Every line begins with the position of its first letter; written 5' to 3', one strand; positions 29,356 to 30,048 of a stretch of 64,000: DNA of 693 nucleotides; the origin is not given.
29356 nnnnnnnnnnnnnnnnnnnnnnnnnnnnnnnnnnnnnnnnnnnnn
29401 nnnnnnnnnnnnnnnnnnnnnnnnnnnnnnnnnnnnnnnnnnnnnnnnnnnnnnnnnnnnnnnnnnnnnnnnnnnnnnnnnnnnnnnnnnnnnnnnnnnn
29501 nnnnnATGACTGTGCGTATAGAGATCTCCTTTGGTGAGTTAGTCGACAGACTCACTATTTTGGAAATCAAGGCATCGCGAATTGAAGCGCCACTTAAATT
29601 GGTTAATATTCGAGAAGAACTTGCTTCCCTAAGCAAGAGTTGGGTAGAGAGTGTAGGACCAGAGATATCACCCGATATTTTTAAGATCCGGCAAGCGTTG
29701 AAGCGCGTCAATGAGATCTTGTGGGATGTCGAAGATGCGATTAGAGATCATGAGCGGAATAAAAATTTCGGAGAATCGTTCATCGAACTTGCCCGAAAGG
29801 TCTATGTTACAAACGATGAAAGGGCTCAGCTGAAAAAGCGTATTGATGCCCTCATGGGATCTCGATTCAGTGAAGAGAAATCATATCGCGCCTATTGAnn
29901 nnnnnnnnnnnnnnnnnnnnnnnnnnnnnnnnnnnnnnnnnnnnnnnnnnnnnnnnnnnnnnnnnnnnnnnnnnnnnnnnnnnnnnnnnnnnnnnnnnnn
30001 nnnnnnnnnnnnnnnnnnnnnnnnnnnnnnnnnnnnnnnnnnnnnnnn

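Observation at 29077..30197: Low-GC island downstream of mnmE carrying an unknown helical protein and structured non-coding DNA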

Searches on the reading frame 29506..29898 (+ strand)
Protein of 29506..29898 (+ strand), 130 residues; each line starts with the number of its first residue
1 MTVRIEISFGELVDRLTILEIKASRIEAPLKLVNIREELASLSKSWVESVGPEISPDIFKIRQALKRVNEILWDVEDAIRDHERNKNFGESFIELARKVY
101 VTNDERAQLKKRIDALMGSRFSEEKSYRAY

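Call 4: search_protein_families(library=pfam, proteins=[window:29506-29898:+], max_evalue=1)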
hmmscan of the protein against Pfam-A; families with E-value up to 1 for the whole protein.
window:29506-29898:+ (130 aa): 2 families
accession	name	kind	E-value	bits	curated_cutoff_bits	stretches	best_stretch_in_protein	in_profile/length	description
PF19662.4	DUF6165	-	1e-09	38.7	27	1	4-128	2-116/134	Family of unknown function (DUF6165)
PF14063.11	DUF4254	-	4.1e-07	30.4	27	1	64-122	6-61/144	Protein of unknown function (DUF4254)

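Call 5: search_protein_families(library=ncbifam, proteins=[window:29506-29898:+], max_evalue=1)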
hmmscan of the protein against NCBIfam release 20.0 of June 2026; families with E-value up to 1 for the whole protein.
window:29506-29898:+ (130 aa): 3 families
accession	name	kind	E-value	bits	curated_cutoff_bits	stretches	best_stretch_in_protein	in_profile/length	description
TIGR02169.1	SMC_prok_A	equivalog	0.00081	17.2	729.4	1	27-118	770-862/1165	chromosome segregation protein SMC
NF038173.1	Gly_ox_CTQ_GoxA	equivalog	0.065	11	750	1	40-74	257-291/668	CTQ-dependent glycine oxidase GoxA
TIGR00383.1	corA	equivalog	0.087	12.2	200.75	1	32-87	153-208/320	magnesium/cobalt transporter CorA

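Call 10: find_homologous_proteins(query=window:29506-29895:+)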
Query window:29506-29895:+ (130 aa): 94 proteins with E <= 0.001 among 116 candidates.
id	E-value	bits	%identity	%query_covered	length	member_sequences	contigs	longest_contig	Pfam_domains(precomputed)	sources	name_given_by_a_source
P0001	1.4e-75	269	100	100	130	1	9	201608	PF19662.5,PF14063.12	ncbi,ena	-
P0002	1.7e-42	162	64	100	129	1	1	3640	PF19662.5,PF14063.12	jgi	-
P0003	1.2e-41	159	63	100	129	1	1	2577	PF19662.5,PF14063.12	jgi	-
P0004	3.7e-40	155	62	100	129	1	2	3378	PF19662.5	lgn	-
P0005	2.7e-38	149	60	100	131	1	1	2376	PF19662.5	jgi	jgi:Family of unknown function (DUF6165)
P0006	2.1e-33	133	56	100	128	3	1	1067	PF19662.5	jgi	jgi:hypothetical protein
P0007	1.2e-32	130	55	100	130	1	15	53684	PF19662.5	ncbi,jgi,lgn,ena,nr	ncbi:MAG: DUF6165 family protein [Proteobacteria bacterium]|jgi:hypothetical protein|nr:DUF6165 fami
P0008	1.3e-32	130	57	99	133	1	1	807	PF19662.5,PF14063.12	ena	-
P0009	4.4e-32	129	54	100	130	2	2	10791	PF19662.5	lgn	-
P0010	7.1e-32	128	55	100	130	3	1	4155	PF19662.5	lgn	-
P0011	1.2e-31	127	55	100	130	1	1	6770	PF19662.5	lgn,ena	-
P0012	2.1e-31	126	55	96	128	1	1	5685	PF19662.5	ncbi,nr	ncbi:MAG: DUF6165 family protein [Proteobacteria bacterium]|nr:DUF6165 family protein [Pseudomonadot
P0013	2.4e-31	126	53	97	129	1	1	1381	PF19662.5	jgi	-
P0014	2.6e-31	126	55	100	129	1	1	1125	PF19662.5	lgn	-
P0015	4.5e-31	125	54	100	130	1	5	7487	PF19662.5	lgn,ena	-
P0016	5.7e-31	125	53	99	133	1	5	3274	PF19662.5,PF14063.12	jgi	jgi:hypothetical protein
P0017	6.3e-31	125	54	99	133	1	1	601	PF19662.5,PF14063.12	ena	-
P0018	6.5e-31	125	55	100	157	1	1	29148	PF19662.5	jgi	jgi:hypothetical protein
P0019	9.9e-31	124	52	100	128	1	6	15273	PF19662.5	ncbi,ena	-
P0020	1.7e-30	123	55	97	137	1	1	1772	PF19662.5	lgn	-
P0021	2.6e-30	123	53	100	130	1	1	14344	PF19662.5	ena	-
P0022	2.6e-30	123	55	100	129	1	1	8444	PF19662.5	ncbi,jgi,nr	ncbi:MAG: DUF6165 family protein [Wenzhouxiangella sp.]|jgi:hypothetical protein|nr:DUF6165 family p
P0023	3.5e-30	122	55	100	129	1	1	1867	PF19662.5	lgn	-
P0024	4.2e-29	119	52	100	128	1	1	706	PF19662.5,PF14063.12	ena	-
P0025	6.1e-29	118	50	100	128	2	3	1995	PF19662.5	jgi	jgi:hypothetical protein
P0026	1.0e-28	118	53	100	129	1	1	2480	PF19662.5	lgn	-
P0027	1.2e-28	117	50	100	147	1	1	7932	PF19662.5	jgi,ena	-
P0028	1.3e-28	117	50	100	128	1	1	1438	PF19662.5,PF14063.12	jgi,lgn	jgi:hypothetical protein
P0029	1.9e-28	117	53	97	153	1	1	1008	PF19662.5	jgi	jgi:hypothetical protein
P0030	1.9e-28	117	52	100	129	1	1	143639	PF19662.5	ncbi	-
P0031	2.7e-28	116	51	100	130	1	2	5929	PF19662.5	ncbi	-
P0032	2.8e-28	116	51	95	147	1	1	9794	PF19662.5,PF14063.12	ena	-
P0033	5.3e-28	115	49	98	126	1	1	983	PF19662.5,PF14063.12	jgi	jgi:hypothetical protein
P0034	7.1e-28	115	51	97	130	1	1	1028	PF19662.5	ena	-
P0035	7.3e-28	115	52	98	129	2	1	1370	PF19662.5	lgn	-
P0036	8.0e-28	115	50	100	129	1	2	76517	PF19662.5,PF14063.12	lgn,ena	-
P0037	1.6e-27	114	50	98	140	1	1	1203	PF19662.5,PF14063.12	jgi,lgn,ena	-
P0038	2.0e-27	113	52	98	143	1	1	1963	PF19662.5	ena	-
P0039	2.5e-27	113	48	100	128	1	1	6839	PF19662.5,PF14063.12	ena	-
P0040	2.7e-27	113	52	98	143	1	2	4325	PF19662.5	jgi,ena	-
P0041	2.7e-27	113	50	98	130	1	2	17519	PF19662.5,PF14063.12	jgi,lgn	jgi:hypothetical protein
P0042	3.2e-27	113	47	100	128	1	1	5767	PF19662.5,PF14063.12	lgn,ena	-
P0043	3.5e-27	113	52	98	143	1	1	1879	PF19662.5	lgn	-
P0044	3.7e-27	113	50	97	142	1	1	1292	PF19662.5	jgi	jgi:hypothetical protein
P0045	3.7e-27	113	52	98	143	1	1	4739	PF19662.5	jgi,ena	-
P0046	3.7e-27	113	52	98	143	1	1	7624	PF19662.5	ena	-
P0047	3.7e-27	113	52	97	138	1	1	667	PF19662.5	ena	-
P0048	3.8e-27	113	50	95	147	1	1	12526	PF19662.5,PF14063.12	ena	-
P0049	4.1e-27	112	51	100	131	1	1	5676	PF19662.5,PF14063.12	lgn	-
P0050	4.3e-27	112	51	100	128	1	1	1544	PF19662.5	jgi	-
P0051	5.1e-27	112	52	98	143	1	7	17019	PF19662.5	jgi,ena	-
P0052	5.1e-27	112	52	98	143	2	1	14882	PF19662.5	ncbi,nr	ncbi:MAG: hypothetical protein E6G77_08515 [Alphaproteobacteria bacterium]|nr:MAG: hypothetical prot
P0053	7.0e-27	112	50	100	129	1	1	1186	PF19662.5,PF14063.12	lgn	-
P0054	7.7e-27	112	50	100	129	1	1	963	PF19662.5,PF14063.12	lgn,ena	-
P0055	1.0e-26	111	50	100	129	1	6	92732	PF19662.5,PF14063.12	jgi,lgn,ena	-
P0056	1.2e-26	111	51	97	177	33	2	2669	PF19662.5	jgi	jgi:hypothetical protein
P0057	2.1e-26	110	49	100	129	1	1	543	PF19662.5,PF14063.12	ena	-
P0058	2.4e-26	110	53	97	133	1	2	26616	PF19662.5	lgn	-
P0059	2.7e-26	110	48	100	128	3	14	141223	PF19662.5,PF14063.12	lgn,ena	-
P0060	3.4e-26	110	55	97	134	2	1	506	PF19662.5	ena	-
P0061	3.4e-26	110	50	97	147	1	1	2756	PF19662.5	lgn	-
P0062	3.6e-26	109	51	98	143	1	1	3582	PF19662.5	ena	-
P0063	3.6e-26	109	48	100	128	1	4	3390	PF19662.5,PF14063.12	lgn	-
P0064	4.8e-26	109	51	98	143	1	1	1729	PF19662.5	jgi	-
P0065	9.3e-26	108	51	98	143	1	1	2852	PF19662.5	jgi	-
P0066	9.5e-26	108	49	99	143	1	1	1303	PF19662.5,PF14063.12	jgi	jgi:hypothetical protein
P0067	1.4e-25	108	47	100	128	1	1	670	PF19662.5,PF14063.12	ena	-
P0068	2.0e-25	107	52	100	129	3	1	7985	PF19662.5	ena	-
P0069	2.5e-25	107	47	98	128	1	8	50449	PF19662.5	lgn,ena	-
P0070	2.6e-25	107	50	99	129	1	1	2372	PF19662.5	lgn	-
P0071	5.1e-25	106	50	99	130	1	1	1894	PF19662.5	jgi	jgi:hypothetical protein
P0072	5.9e-25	106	47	97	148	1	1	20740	PF19662.5,PF14063.12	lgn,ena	-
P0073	8.7e-25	105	47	97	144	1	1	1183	PF19662.5,PF14063.12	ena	-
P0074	9.4e-25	105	49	99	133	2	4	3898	PF19662.5,PF14063.12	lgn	-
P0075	1.0e-24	105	48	100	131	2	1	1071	PF19662.5,PF14063.12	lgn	-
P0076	1.2e-24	105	49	98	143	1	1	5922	PF19662.5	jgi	-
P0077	2.3e-24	104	47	98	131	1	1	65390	PF19662.5,PF14063.12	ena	-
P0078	4.1e-24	103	52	98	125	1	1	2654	PF19662.5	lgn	-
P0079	5.8e-24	102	49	98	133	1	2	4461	PF19662.5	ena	-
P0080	6.0e-24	102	51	100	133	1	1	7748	PF19662.5,PF14063.12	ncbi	-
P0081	8.1e-24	102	47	97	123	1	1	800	PF19662.5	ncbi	-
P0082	9.5e-24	102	46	98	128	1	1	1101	PF19662.5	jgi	jgi:hypothetical protein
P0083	4.2e-23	100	47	98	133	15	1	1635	PF19662.5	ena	-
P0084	4.2e-23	100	49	100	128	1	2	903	PF19662.5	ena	-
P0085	4.9e-23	99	48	95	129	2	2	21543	PF19662.5,PF14063.12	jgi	jgi:hypothetical protein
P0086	5.9e-23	99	48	100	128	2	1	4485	PF19662.5,PF14063.12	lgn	-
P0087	2.2e-22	97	46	99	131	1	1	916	PF19662.5,PF14063.12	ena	-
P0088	4.9e-22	96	43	98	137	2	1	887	PF19662.5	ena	-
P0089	2.0e-21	94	42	98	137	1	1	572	PF19662.5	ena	-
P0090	3.3e-21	93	48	98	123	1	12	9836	PF19662.5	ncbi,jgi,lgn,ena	jgi:hypothetical protein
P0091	4.1e-21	93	42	98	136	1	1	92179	PF19662.5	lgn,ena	-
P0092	1.0e-20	92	48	98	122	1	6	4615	PF19662.5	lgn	-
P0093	3.4e-19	87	42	95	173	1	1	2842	PF19662.5,PF14063.12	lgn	-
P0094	3.4e-17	81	63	55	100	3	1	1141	PF19662.5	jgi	jgi:hypothetical protein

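Call 11: find_encoding_contigs(protein=window:29506-29895:+, flank=10000, max_places=6)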
Protein window:29506-29895:+ (130 aa): 9 contigs read that carry it; 6 places shown.
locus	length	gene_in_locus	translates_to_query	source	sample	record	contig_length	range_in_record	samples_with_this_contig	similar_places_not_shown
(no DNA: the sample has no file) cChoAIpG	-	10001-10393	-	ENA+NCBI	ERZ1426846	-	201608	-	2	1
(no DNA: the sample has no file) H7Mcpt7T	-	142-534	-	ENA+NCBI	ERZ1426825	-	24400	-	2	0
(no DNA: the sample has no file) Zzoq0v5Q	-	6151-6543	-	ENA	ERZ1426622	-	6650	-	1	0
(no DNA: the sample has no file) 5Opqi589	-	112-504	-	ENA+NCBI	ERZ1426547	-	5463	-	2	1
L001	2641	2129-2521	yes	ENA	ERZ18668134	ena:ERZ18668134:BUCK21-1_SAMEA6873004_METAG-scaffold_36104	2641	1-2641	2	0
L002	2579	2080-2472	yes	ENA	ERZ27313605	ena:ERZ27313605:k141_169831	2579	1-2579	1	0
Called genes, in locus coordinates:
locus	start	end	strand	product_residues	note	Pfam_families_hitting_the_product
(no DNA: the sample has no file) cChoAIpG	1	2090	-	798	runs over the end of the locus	PF02518:HATPase_c, PF00204:DNA_gyraseB, PF01751:Toprim, PF21249:GyrB_hook, PF18053:GyrB_insert, PF00986:DNA_gyraseB_C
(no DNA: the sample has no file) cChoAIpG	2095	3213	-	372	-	PF02463:SMC_N, PF13175:AAA_15 (weak), PF13476:AAA_23, PF13304:AAA_21 (weak)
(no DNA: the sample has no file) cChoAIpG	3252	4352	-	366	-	PF00712:DNA_pol3_beta, PF02767:DNA_pol3_beta_2, PF02768:DNA_pol3_beta_3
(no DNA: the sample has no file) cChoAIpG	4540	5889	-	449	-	PF11638:DnaA_N, PF01695:IstB_IS21 (weak), PF00308:Bac_DnaA, PF22688:Hda_lid (weak), PF08299:Bac_DnaA_C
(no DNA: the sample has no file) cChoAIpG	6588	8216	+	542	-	PF14849:YidC_periplas, PF02096:60KD_IMP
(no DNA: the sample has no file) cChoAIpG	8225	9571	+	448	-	PF10396:TrmE_N, PF12631:MnmE_helical, PF01926:MMR_HSR1, PF02421:FeoB_N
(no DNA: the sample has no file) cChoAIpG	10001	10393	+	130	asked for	PF19662:DUF6165, PF14063:DUF4254 (faint)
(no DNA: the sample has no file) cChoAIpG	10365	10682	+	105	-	-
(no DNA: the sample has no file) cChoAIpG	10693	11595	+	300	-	PF01075:Glyco_transf_9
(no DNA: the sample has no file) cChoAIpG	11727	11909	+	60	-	-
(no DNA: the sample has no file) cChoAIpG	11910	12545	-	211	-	PF01323:DSBA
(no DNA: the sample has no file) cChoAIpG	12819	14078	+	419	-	PF04932:Wzy_C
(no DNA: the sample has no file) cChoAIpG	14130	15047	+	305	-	PF01075:Glyco_transf_9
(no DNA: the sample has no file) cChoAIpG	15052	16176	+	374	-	PF13439:Glyco_transf_4, PF13579:Glyco_trans_4_4, PF20706:GT4-conflict, PF00534:Glycos_transf_1, PF13692:Glyco_trans_1_4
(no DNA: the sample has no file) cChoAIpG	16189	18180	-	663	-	PF01757:Acyl_transf_3, PF19040:SGNH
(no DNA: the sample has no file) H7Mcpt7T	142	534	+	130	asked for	PF19662:DUF6165, PF14063:DUF4254 (faint)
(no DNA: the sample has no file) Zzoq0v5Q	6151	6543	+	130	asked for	PF19662:DUF6165, PF14063:DUF4254 (faint)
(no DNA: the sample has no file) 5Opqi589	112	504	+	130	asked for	PF19662:DUF6165, PF14063:DUF4254 (faint)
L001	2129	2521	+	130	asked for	PF19662:DUF6165, PF14063:DUF4254 (faint)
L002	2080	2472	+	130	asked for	PF19662:DUF6165, PF14063:DUF4254 (faint)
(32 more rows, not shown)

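Call 16: find_related_loci(query=A1, collection=genome_contigs, flank=6000)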
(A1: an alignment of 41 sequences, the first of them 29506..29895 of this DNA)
Query A1 (130 aa) in genome_contigs; peptide patterns used: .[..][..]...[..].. (x = any residue, [..] = any of these).
600 stretches matched a pattern (row limit reached: there are more); 589 encode a relative of the query (tblastn E <= 1e-3); the best 80 are kept; 80 distinct loci.
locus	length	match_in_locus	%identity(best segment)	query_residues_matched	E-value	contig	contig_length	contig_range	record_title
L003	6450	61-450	56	1-130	3e-45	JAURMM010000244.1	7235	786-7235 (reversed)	MAG: Gammaproteobacteria bacterium isolate SFB_Oligo_Co_35 k141_4327075, whole genome shotgun sequence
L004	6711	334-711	55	3-130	9e-44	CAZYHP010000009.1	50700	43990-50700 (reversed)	MAG TPA_asm: uncultured Rhodanobacteraceae bacterium isolate SRP220891_co3_123 genome assembly, contig: NODE_552_length_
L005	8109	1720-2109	56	1-130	4e-43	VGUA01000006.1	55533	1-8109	MAG: Gammaproteobacteria bacterium isolate M_surface_10_m2_141 M_surface_10_m2_141_Ga0194123_10000777, whole genome shot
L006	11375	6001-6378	55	3-130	1e-40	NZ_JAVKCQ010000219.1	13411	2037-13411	MAG: Haliea sp. isolate F4-SAH-25 k141_103260, whole genome shotgun sequence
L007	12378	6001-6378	55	3-130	3e-40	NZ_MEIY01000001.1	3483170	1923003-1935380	Marinobacter sp. X15-166B scaffold00001, whole genome shotgun sequence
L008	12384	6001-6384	54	1-130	5e-40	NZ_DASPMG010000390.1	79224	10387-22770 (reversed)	MAG: Azospirillum sp. isolate SMAG_U12086 k141_182867, whole genome shotgun sequence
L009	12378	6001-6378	55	3-130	9e-40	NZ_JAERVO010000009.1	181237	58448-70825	Marinobacter mangrovi strain CHFG3-1-5 NODE_9_length_181237_cov_65.656783, whole genome shotgun sequence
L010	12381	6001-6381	53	2-130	2e-39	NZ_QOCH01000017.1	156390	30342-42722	Marinobacter sp. F3R11 F3R11contig_15, whole genome shotgun sequence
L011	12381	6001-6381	53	2-130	2e-39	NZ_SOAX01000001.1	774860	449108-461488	Halospina denitrificans strain DSM 15505 Ga0244530_101, whole genome shotgun sequence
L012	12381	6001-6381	53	3-130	3e-39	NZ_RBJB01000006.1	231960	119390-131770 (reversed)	Marinobacter nauticus strain DSM 50418 Ga0215716_105, whole genome shotgun sequence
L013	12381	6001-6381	53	2-130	5e-39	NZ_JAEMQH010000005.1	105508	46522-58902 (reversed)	Marinobacter sediminum strain R65 NODE_5, whole genome shotgun sequence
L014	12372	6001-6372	55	5-130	6e-39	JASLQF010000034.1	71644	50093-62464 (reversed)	MAG: Rhodospirillales bacterium isolate Arabian11_MAG_77 c_000001072142, whole genome shotgun sequence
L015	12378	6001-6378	54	3-130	4e-39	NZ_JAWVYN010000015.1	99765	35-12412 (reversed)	MAG: Marinobacter sp. isolate HN14.bin.4 k141_1519705_length_99765_cov_21.2222, whole genome shotgun sequence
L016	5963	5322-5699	56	1-130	5e-39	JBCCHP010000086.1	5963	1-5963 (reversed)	MAG: Pseudomonadota bacterium isolate P01_B01_bin.7 k141_3534456_length_5963_cov_11.0000, whole genome shotgun sequence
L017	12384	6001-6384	53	2-130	8e-39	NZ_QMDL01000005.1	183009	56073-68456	Marinobacter litoralis strain Sw-45 contig5, whole genome shotgun sequence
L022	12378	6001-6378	52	3-130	4e-38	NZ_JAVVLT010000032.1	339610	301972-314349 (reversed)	Marinobacter sp. OP 3.4 NODE_1_length_339610_cov_77.488154, whole genome shotgun sequence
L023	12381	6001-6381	53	2-130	6e-38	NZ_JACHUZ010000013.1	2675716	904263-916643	Vreelandella utahensis strain DSM 3051 LT727794.1, whole genome shotgun sequence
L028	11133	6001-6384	51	1-130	3e-37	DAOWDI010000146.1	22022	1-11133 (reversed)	MAG TPA_asm: Gammaproteobacteria bacterium isolate CSMAG_1909 CSMAG_1909_k141_2487505_length_22022_cov_7.0000, whole gen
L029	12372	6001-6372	54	5-130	4e-37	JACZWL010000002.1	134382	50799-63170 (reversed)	MAG: Proteobacteria bacterium isolate B20D1T2 B20D1T2_NODE10, whole genome shotgun sequence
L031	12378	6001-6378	52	3-130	2e-37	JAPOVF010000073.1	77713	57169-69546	MAG: Acidobacteria bacterium isolate COS1_bin_13 NODE_233_length_77713_cov_178.821, whole genome shotgun sequence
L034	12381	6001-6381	53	2-130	5e-37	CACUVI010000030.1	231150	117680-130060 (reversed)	Rhodospirillaceae bacterium LM-1 genome assembly, contig: MTBLM1_Contig_9, whole genome shotgun sequence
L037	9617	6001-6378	51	3-130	7e-37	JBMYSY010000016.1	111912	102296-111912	MAG: Magnetovibrionaceae bacterium isolate ME_XS_2211_2_bin_8 ME_XS_2211_2_bin_8_15, whole genome shotgun sequence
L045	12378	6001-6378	55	3-130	1e-36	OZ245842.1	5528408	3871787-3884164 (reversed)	MAG: Alphaproteobacteria bacterium isolate 8fa29e53-599d-4395-9acb-6f40a3095647 genome assembly, chromosome: 1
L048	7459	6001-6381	53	2-130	1e-36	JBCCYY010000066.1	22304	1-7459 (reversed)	MAG: Planctomycetota bacterium isolate P01_F01_bin.22 k141_2275770_length_22304_cov_31.6277, whole genome shotgun sequen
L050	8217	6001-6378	54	3-130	1e-36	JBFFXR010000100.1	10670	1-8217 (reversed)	MAG: Gammaproteobacteria bacterium isolate Mix_sand01.2020.11.D.3 k141_3181828_length_10670_cov_16.0089, whole genome sh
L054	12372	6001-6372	50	5-130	3e-36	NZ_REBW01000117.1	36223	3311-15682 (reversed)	MAG: Thioalkalivibrio sp. isolate LCM1.Bin42 NODE_780_length_36223_cov_38.6224, whole genome shotgun sequence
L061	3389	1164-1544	48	2-130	7e-36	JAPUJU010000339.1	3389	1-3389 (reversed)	MAG: bacterium isolate KW1-S15_115 KW1-S15_115_cg339, whole genome shotgun sequence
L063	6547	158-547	48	1-130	5e-36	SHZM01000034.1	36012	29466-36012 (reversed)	MAG: Gammaproteobacteria bacterium isolate Baikal-deep-G149 BACOMB-C5051, whole genome shotgun sequence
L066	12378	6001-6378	52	3-130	7e-36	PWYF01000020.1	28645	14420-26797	MAG: Thiotrichales bacterium isolate T3Sed10_123 T3-Sed10-C2359, whole genome shotgun sequence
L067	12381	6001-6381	51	2-130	6e-36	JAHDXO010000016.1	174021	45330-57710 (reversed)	MAG: Pirellulaceae bacterium isolate PLA7 NODE_266_length_174021_cov_10.700252, whole genome shotgun sequence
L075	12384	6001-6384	50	1-130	4e-35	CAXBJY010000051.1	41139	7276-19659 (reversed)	MAG TPA_asm: uncultured Gammaproteobacteria bacterium isolate ERR2762122_concoct_79 genome assembly, contig: ERZ3421826.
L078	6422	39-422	51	1-130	3e-35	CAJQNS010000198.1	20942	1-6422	MAG: uncultured Desulfofustis sp. isolate 10_20180412_Bin_METABAT_65_1 genome assembly, contig: c_000003548625, whole ge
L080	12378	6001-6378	50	3-130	4e-35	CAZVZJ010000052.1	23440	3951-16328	MAG TPA_asm: uncultured Marinicella sp. isolate binchicken_co366_14 genome assembly, contig: NODE_1085_length_23440_cov_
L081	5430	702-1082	50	2-130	4e-35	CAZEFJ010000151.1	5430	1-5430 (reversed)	MAG TPA_asm: uncultured Hyphomicrobiales bacterium isolate SRP128015_co1_189 genome assembly, contig: NODE_26966_length_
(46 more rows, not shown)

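Call 21: predict_structure(alignment_id=A1)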
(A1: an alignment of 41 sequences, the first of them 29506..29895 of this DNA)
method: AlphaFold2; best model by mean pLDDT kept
length: 130 residues; sequences in the alignment: 41
mean_pLDDT: 94.2   pTM: 0.86
mean pLDDT of the five models: 94.2, 94.0, 93.9, 93.7, 93.4
residues with pLDDT >= 90: 110; 70-90: 18; 50-70: 2; < 50: 0
segments of 3 or more residues with pLDDT < 50: none
pLDDT, mean of each block of 10 residues (from residue 1): 90 98 97 98 93 89 98 98 98 97 96 95 77
secondary structure, 60 per line:
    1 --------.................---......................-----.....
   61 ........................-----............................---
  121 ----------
elements in order: H9-25 H29-50 H56-84 H90-117
